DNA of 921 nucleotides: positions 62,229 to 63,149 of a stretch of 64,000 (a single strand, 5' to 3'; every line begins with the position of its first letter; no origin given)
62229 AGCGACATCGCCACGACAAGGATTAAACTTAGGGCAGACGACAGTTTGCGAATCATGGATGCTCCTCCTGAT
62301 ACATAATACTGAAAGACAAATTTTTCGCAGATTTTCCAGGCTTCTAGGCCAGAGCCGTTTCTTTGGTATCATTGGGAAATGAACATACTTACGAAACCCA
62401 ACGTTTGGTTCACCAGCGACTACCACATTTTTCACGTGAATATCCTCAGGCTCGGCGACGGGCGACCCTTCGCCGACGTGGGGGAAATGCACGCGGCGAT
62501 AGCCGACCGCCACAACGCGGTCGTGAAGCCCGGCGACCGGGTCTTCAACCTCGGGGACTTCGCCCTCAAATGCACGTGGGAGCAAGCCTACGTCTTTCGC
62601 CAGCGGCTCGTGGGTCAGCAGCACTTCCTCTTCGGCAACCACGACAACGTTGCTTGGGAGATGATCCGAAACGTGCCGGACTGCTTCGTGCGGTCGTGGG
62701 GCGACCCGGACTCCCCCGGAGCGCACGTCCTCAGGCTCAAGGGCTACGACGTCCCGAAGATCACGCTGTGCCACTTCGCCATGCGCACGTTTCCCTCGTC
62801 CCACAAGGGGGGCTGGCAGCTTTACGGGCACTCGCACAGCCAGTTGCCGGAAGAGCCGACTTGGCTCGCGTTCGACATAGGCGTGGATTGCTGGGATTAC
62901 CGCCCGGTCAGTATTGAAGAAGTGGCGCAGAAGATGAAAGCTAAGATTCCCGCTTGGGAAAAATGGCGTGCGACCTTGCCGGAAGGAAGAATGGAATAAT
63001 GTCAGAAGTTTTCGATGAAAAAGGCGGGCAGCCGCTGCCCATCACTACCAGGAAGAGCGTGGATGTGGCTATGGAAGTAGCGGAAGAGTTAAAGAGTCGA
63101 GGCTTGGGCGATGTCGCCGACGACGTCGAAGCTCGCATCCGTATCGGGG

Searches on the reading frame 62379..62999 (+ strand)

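Call 100: search_protein_families(library=phrogs, proteins=[window:62379-62999:+], max_evalue=0.001)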
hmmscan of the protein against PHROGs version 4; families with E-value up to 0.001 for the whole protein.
window:62379-62999:+ (206 aa): 1 family
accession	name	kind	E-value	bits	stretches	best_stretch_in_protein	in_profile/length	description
phrog_547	-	other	4.4e-38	131.8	1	3-190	25-203/245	phosphoesterase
